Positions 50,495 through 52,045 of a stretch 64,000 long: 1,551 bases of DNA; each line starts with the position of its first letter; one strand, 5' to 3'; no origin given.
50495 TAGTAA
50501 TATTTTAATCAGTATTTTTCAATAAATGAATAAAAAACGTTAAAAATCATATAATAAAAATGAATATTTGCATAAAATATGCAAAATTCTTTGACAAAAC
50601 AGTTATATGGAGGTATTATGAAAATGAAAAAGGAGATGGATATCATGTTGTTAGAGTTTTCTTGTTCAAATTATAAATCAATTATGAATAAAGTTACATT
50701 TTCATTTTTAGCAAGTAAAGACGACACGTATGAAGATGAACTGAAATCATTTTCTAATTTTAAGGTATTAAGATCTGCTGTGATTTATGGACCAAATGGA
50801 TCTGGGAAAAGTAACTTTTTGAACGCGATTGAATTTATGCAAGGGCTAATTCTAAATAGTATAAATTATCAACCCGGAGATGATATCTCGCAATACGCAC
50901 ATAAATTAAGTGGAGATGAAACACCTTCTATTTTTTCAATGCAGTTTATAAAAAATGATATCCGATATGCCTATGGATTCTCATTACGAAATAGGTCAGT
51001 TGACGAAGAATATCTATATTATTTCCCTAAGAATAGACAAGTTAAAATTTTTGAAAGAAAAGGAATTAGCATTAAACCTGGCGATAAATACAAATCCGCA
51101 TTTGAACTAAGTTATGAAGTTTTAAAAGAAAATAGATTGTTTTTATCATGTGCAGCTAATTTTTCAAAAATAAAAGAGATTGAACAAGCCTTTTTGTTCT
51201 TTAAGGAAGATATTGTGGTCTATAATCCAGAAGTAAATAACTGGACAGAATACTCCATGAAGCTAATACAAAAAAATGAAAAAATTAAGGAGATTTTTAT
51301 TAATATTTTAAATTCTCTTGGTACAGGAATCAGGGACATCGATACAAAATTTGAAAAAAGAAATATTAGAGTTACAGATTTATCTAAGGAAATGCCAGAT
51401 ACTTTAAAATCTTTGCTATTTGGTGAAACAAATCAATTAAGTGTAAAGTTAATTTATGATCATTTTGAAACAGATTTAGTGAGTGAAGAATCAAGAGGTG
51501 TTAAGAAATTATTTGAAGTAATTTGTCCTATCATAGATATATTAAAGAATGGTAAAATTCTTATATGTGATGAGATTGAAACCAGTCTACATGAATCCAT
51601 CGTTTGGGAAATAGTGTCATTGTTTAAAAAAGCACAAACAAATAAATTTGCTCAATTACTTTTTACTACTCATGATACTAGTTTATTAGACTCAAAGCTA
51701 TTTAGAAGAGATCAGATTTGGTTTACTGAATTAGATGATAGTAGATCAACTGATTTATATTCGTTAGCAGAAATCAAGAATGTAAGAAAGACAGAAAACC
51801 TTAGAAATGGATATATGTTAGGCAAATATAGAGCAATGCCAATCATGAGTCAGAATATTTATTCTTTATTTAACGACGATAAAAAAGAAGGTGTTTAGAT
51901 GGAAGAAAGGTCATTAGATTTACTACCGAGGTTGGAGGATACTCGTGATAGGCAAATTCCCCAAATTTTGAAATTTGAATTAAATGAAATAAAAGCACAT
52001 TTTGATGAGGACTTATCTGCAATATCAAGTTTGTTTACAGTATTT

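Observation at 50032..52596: AT-rich islet encoding an ABC-type ATPase plus a small HEPN-motif partner: candidate two-gene defence/abortive-infection system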

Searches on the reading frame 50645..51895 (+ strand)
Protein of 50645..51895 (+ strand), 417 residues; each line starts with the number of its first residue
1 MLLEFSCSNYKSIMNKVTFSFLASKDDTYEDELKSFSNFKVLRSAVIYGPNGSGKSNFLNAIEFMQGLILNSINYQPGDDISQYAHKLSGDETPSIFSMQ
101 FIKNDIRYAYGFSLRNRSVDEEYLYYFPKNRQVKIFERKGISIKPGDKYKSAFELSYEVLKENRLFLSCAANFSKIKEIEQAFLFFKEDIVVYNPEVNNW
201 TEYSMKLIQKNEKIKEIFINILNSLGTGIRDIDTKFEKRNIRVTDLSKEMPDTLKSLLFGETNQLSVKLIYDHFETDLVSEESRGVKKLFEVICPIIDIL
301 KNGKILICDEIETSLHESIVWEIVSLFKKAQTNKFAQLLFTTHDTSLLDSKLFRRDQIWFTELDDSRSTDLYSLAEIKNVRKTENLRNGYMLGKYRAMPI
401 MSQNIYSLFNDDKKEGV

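Call 5: search_protein_families(library=pfam, proteins=[window:50645-51895:+], max_evalue=1)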
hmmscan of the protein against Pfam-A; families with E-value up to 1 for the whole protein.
window:50645-51895:+ (417 aa): 9 families
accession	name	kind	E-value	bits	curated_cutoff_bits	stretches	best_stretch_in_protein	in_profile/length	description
PF13304.12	AAA_21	-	2.1e-25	90.8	27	1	45-349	2-304/304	AAA domain, putative AbiEii toxin, Type IV TA system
PF02463.25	SMC_N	-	2.3e-08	34.2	40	1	44-348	26-202/220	RecF/RecN/SMC N terminal domain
PF13175.12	AAA_15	-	6.2e-06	26.5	32.1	1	207-344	238-370/374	AAA ATPase domain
PF13476.12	AAA_23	-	2e-05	25.8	27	1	45-225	22-176/201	AAA domain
PF00005.33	ABC_tran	-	0.0017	19.4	25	1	45-103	14-71/137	ABC transporter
PF13555.12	AAA_29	-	0.0098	16.1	27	1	44-63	24-43/61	P-loop containing region of AAA domain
PF13401.12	AAA_22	-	0.027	15.2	27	0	266-343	46-124/130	AAA domain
PF00004.35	AAA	-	0.069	14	21.2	0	276-356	36-121/131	ATPase family associated with various cellular activities (AAA)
PF01637.24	ATPase_2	-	0.09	13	33.2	1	45-62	23-40/225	ATPase domain predominantly from Archaea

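Call 6: search_protein_families(library=padloc, proteins=[window:50645-51895:+], max_evalue=1)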
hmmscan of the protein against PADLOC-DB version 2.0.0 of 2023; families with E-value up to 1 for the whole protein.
window:50645-51895:+ (417 aa): 54 families (the best 25 are shown)
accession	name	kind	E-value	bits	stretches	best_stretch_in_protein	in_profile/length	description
PDLC02335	AbiLi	-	3.2e-86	287.3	1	1-404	49-290/326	AbiLi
PDLC02980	AriA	-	1.9e-27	95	1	45-349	2-304/304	-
PDLC04426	PDC-M12A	-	8.2e-18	62.9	1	1-395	1-367/369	-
PDLC04180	HEC-01A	-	1.1e-15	55.7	2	283-382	256-354/382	-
PDLC04135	mad3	-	5.5e-15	53.8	1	46-350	26-329/374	mads_3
PDLC04178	HEC-01A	-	3.1e-13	47.5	2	45-198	31-181/399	-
PDLC02336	AbiLi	-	9.8e-12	43.1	1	45-349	25-294/340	AbiLi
PDLC04389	PDC-M07A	-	1.5e-11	41.9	2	302-351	325-374/443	-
PDLC04176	HEC-01A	-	1.6e-11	42.2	1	45-362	26-333/371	-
PDLC04391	PDC-M07A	-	1.7e-10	38.5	2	301-381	302-384/412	-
PDLC04177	HEC-01A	-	3.1e-10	37.6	1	44-374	28-365/393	-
PDLC04608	PDC-M38A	-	5e-10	37.6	2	285-361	255-326/367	-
PDLC04182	HEC-01A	-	3e-09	34.4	2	264-393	267-392/406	-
PDLC04179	HEC-01A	-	2e-08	31.8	2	298-381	355-435/459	-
PDLC04393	PDC-M07A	-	2e-08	31.7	2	300-350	305-355/435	-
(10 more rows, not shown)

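Call 9: search_protein_families(library=ncbifam, proteins=[window:50645-51895:+], max_evalue=1)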
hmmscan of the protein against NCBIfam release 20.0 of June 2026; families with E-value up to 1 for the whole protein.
window:50645-51895:+ (417 aa): 24 families
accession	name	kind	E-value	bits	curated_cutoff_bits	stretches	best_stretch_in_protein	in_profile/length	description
TIGR00611.2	recf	equivalog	0.00017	20.9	172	1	44-65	23-44/339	DNA replication/repair protein RecF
TIGR03608.1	L_ocin_972_ABC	subfamily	0.00022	20.8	254.85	1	299-348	149-197/206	putative bacteriocin export ABC transporter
NF043079.1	MMSYN1_0167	equivalog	0.00026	19.9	740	1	303-345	389-431/561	oligopeptide ABC transporter ATP-binding protein OppD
TIGR02169.1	SMC_prok_A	equivalog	0.0005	17.9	729.4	1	45-68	26-49/1165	chromosome segregation protein SMC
NF047739.1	antiphage_MADS3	equivalog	0.00051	19.3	420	1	41-70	20-49/427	methylation-associated defense system AAA family ATPase MAD3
TIGR02673.1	FtsE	equivalog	0.001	18.8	264.85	1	299-351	152-203/214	cell division ATP-binding protein FtsE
TIGR02982.1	heterocyst_DevA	subfamily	0.0015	18.2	295.8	1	230-349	101-206/220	ABC exporter ATP-binding subunit, DevA family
NF007601.2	PRK10247.1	equivalog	0.0023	17.5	292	0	45-124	30-111/204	iron efflux ABC transporter ATP-binding subunit FetA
NF011659.0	PRK15079.1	equivalog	0.0033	16.2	540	1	301-348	181-228/334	murein tripeptide/oligopeptide ABC transporter ATP binding protein OppF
NF000355.4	ribo_prot_ABC_F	equivalog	0.0036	16.2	380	1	44-90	341-387/499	ribosomal protection-like ABC-F family protein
TIGR02168.1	SMC_prok_B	equivalog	0.0048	14.7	567.35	1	46-64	27-45/1181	chromosome segregation protein SMC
NF040873.1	AztA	equivalog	0.0095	15.5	220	1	43-62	19-38/191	zinc ABC transporter ATP-binding protein AztA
NF011713.0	PRK15134.1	equivalog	0.016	13.9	834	1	298-347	170-219/529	microcin C ABC transporter ATP-binding protein YejF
NF053840.1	MnTportMntADein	equivalog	0.034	13.7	400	1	44-79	29-64/240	manganese ABC transporter ATP-binding protein MntA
NF008246.0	PRK11022.1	equivalog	0.042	12.9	541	1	299-348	168-217/326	dipeptide ABC transporter ATP-binding protein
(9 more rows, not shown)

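Call 42: search_dna_similar(query=window:50645-51895:+, collection=plasmids, mode=protein, max_rows=15)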
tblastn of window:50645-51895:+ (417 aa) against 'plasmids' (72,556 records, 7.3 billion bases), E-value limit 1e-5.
Records with a match: 163; places in all: 175; records where one place covers at least 80% of the query: 125.
Best place of each record, by identity: <60% 163.
By first word of the organism name: Klebsiella 41; Escherichia 36; Acinetobacter 16; Enterobacter 12; Salmonella 10; Enterococcus 6; Clostridium 4; Agrobacterium 3; Rhizobium 2; Psychrobacter 2; and 27 more.
By predicted mobility (MOB-suite, as given by PLSDB): mobilizable 89; non-mobilizable 66; conjugative 8.
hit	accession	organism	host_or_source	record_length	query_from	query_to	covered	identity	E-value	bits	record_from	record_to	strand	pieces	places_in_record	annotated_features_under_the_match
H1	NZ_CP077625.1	Clostridium estertheticum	single colony,bovine feces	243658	1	401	96%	36.8%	2e-55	204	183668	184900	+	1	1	ATP-binding protein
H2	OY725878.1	Subdoligranulum variabile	-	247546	1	401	96%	35.3%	1e-56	207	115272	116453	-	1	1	record has no annotation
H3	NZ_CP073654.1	Clostridium beijerinckii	cell culture,fermentation bioreactor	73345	1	401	96%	34.3%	3e-55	204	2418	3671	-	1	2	ATP-binding protein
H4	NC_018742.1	Emticicia oligotrophica DSM 17448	warm spring water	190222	1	416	100%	32.9%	5e-53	197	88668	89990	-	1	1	ATP-binding protein | RloB family protein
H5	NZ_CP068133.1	Enterococcus casseliflavus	-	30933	1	412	99%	32.1%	2e-38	154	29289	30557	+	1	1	ATP-binding protein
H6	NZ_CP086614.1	Shinella zoogloeoides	-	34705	1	402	96%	32.6%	7e-50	188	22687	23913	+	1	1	ATP-binding protein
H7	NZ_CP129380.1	Rhizobium sp. SSA_523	single cell,Sea water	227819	1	414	99%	31.2%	1e-47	182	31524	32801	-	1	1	ATP-binding protein | RloB family protein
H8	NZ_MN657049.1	Psychrobacter sp.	-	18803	1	401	96%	30.8%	6e-41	162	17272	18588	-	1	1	ATP-binding protein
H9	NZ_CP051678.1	Spirosoma rhododendri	cell culture,Flower of Rhododendron ...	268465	1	416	100%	29.4%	5e-41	162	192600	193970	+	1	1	ATP-binding protein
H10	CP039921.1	Agrobacterium tumefaciens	-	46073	1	402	96%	30.4%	1e-47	181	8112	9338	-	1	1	ATP-binding protein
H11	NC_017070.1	Selenomonas ruminantium subsp. lactilytica TAM6421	-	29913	1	405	97%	30.2%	1e-43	170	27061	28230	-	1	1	ATP-binding protein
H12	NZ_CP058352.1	Peteryoungia desertarenae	Pure culture,Saline Desert Soil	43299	1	402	96%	30.2%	2e-45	175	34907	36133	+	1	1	ATP-binding protein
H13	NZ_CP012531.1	Psychrobacter sp. P2G3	Botryllus sp.,Single cell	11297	1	401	96%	30.2%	2e-40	160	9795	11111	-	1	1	ATP-binding protein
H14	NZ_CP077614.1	Clostridium estertheticum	single colony,bovine feces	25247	1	401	96%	30.2%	6e-35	144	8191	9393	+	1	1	ATP-binding protein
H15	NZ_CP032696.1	Rhizobium jaguaris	Calliandra grandiflora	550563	1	402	96%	30.0%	3e-46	177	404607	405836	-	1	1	ATP-binding protein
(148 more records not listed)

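Call 44: get_annotated_region(hit=H1, flank=3000)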
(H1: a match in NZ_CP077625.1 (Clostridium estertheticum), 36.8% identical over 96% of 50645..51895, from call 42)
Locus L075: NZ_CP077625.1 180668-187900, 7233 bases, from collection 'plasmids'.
description: Clostridium estertheticum strain CF008 plasmid pCF008-A, complete sequence
organism: Clostridium estertheticum (NCBI taxid 238834)
taxonomy: Bacteria; Bacillota; Clostridia; Eubacteriales; Clostridiaceae; Clostridium; Clostridium estertheticum
host: -; source: single colony,bovine feces; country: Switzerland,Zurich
typing (MOB-suite, as given by PLSDB): non-mobilizable
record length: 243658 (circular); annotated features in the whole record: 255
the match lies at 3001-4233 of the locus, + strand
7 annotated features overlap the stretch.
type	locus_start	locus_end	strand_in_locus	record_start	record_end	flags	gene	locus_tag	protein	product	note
CDS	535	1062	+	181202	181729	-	-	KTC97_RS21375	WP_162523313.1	PadR family transcriptional regulator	-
CDS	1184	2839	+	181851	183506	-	-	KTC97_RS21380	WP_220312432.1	MFS transporter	-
CDS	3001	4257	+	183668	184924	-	-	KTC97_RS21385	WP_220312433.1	ATP-binding protein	-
CDS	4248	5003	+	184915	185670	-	-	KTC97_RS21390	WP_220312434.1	RloB family protein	-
CDS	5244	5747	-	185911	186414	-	-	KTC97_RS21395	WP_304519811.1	YbhB/YbcL family Raf kinase inhibitor-like protein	-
CDS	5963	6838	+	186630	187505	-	-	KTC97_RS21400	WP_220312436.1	LysR family transcriptional regulator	GO:0006355 - regulation of DNA-templated transcription [Evidence IEA]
CDS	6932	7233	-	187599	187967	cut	-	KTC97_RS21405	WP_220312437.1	MerR family transcriptional regulator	GO:0006355 - regulation of DNA-templated transcription [Evidence IEA]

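Call 45: get_annotated_region(hit=H3, flank=3000)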
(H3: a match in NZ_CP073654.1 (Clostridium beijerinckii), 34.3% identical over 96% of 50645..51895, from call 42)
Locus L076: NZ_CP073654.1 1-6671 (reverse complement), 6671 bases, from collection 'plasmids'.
description: Clostridium beijerinckii strain DSM 791 plasmid unnamed, complete sequence
organism: Clostridium beijerinckii (NCBI taxid 1520)
taxonomy: Bacteria; Bacillota; Clostridia; Eubacteriales; Clostridiaceae; Clostridium; Clostridium beijerinckii
host: -; source: cell culture,fermentation bioreactor; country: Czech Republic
typing (MOB-suite, as given by PLSDB): non-mobilizable
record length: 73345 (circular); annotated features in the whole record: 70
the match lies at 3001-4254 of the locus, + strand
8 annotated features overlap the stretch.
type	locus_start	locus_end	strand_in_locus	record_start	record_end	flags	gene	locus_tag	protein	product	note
CDS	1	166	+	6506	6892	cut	-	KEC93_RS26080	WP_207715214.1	helix-turn-helix transcriptional regulator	-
CDS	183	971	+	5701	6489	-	-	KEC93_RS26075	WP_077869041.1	hypothetical protein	-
CDS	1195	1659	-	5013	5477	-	-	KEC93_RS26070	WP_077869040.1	hypothetical protein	-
CDS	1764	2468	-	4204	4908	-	-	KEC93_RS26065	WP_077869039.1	hypothetical protein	-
CDS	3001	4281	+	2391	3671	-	-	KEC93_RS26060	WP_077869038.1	ATP-binding protein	-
CDS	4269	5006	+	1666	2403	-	-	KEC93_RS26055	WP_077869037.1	RloB family protein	-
CDS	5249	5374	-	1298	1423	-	-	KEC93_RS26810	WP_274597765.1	hypothetical protein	-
CDS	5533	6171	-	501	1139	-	-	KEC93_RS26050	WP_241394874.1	replication initiation protein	GO:0006270 - DNA replication initiation [Evidence IEA]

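Call 58: search_solved_structures(query=window:50645-51895:+, max_evalue=0.01)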
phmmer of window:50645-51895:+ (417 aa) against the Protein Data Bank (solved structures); distinct sequences matched with E-value up to 0.01: 0.

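Call 81: find_homologous_proteins(query=window:50645-51895:+, max_evalue=1e-20)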
Query window:50645-51895:+ (417 aa): 5011 proteins with E <= 1e-20 among 8000 candidates; the best 120 are listed.
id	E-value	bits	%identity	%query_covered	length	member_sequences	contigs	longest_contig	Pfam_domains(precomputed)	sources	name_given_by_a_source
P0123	1.7e-271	918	100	100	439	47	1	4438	PF13175.13,PF13476.13,PF02463.26,PF13304.13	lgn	-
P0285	2.2e-227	773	83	99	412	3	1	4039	PF02463.26,PF13304.13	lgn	-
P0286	1.0e-213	728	78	99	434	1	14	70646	PF13175.13,PF02463.26,PF13304.13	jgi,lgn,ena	-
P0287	1.5e-213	727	78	99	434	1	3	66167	PF13175.13,PF02463.26,PF13304.13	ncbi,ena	-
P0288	3.1e-213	726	78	99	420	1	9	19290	PF13175.13,PF13476.13,PF02463.26,PF13304.13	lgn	-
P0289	3.4e-213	726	78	99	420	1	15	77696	PF13476.13,PF02463.26,PF13304.13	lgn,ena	-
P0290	3.8e-213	726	78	99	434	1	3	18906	PF13175.13,PF13476.13,PF02463.26,PF13304.13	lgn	-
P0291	5.2e-213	726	78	99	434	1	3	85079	PF13175.13,PF02463.26,PF13304.13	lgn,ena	-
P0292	5.6e-213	725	78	99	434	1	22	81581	PF13175.13,PF02463.26,PF13304.13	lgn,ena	-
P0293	5.6e-213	725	78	99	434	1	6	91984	PF13175.13,PF02463.26,PF13304.13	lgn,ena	-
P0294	1.3e-212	724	78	99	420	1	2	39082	PF13175.13,PF13476.13,PF02463.26,PF13304.13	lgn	-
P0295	1.5e-212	724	78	99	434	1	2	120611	PF13175.13,PF13476.13,PF02463.26,PF13304.13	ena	-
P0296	2.4e-212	723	77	99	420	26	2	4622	PF13175.13,PF02463.26,PF13304.13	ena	-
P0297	2.0e-210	717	77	99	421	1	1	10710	PF13175.13,PF13476.13,PF02463.26,PF13304.13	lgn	-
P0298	2.2e-207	707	77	99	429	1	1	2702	PF13175.13,PF02463.26,PF13304.13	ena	-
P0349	2.9e-173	595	63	97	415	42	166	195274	PF13175.13,PF13476.13,PF02463.26,PF13304.13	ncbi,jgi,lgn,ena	-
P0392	1.3e-170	586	60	99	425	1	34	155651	PF13175.13,PF13476.13,PF02463.26,PF13304.13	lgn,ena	-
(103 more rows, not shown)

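Call 82: find_encoding_contigs(protein=P0349, flank=4000, max_places=3)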
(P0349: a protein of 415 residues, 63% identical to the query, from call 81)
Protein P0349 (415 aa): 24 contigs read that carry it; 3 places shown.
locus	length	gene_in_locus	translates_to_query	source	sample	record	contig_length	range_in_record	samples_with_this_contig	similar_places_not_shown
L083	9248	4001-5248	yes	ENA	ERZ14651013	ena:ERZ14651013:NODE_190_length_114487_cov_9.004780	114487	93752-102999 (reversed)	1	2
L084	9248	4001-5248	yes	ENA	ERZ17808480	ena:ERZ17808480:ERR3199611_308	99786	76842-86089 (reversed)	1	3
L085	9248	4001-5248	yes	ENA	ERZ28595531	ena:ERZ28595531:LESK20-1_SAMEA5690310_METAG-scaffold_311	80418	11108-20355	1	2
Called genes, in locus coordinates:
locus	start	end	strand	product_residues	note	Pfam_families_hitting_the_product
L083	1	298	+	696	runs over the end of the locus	PF00009:GTP_EFTU, PF22042:EF-G_D2, PF03144:GTP_EFTU_D2, PF14492:EFG_III, PF16658:RF3_C (weak), PF03764:EFG_IV, PF00679:EFG_C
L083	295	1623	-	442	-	PF00512:HisKA, PF02518:HATPase_c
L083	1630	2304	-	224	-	PF00072:Response_reg, PF00486:Trans_reg_C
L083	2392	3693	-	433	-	PF13218:DUF4026_N, PF22789:DUF4026_C, PF10077:DUF2314 (weak)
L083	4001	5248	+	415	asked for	PF02463:SMC_N (faint), PF13175:AAA_15 (faint), PF13304:AAA_21, PF13476:AAA_23 (weak), PF13304:AAA_21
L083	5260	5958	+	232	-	-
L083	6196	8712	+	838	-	PF01547:SBP_bac_1 (weak), PF13416:SBP_bac_8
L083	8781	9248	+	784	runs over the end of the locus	PF01547:SBP_bac_1, PF13416:SBP_bac_8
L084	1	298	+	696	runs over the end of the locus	PF00009:GTP_EFTU, PF22042:EF-G_D2, PF03144:GTP_EFTU_D2, PF14492:EFG_III, PF16658:RF3_C (weak), PF03764:EFG_IV, PF00679:EFG_C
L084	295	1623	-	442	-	PF00512:HisKA, PF02518:HATPase_c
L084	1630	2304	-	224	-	PF00072:Response_reg, PF00486:Trans_reg_C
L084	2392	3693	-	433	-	PF13218:DUF4026_N, PF22789:DUF4026_C, PF10077:DUF2314 (weak)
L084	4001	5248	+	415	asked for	PF02463:SMC_N (faint), PF13175:AAA_15 (faint), PF13304:AAA_21, PF13476:AAA_23 (weak), PF13304:AAA_21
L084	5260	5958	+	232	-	-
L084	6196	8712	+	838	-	PF01547:SBP_bac_1 (weak), PF13416:SBP_bac_8 (weak)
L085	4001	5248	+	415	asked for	PF02463:SMC_N (faint), PF13175:AAA_15 (faint), PF13304:AAA_21, PF13476:AAA_23 (weak), PF13304:AAA_21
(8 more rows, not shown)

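Call 83: find_encoding_contigs(protein=P0392, flank=4000, max_places=3)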
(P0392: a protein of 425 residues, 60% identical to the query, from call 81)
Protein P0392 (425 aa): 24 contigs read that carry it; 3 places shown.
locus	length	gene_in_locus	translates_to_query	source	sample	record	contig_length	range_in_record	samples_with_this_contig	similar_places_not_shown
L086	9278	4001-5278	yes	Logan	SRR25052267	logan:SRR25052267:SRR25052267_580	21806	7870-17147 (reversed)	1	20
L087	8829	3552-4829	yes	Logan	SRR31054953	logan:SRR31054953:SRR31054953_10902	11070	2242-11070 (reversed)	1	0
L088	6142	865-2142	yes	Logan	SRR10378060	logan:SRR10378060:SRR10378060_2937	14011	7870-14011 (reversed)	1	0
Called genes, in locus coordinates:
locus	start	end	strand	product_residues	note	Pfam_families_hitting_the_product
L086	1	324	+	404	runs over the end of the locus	PF01546:Peptidase_M20, PF07687:M20_dimer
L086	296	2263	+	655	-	PF12228:DUF3604 (weak)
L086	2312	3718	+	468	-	PF03553:Na_H_antiporter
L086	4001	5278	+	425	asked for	PF02463:SMC_N (weak), PF13175:AAA_15 (faint), PF13476:AAA_23 (weak), PF13304:AAA_21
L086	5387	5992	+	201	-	PF18735:HEPN_RiboL-PSP (weak)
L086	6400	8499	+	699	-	PF16875:Glyco_hydro_36N (weak), PF02065:Melibiase, PF01055:Glyco_hydro_31_2nd, PF10566:Glyco_hydro_97 (weak)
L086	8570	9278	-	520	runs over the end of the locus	PF00072:Response_reg, PF00165:HTH_AraC (weak), PF12833:HTH_18, PF00165:HTH_AraC (weak)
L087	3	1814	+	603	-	?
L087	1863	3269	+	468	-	PF03553:Na_H_antiporter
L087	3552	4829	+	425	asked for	PF02463:SMC_N (weak), PF13175:AAA_15 (faint), PF13476:AAA_23 (weak), PF13304:AAA_21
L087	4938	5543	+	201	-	PF18735:HEPN_RiboL-PSP (weak)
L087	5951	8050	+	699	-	PF16875:Glyco_hydro_36N (weak), PF02065:Melibiase, PF01055:Glyco_hydro_31_2nd, PF10566:Glyco_hydro_97 (weak)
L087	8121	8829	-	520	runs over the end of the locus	PF00072:Response_reg, PF00165:HTH_AraC (weak), PF12833:HTH_18, PF00165:HTH_AraC (weak)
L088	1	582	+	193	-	?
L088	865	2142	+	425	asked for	PF02463:SMC_N (weak), PF13175:AAA_15 (faint), PF13476:AAA_23 (weak), PF13304:AAA_21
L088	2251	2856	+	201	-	PF18735:HEPN_RiboL-PSP (weak)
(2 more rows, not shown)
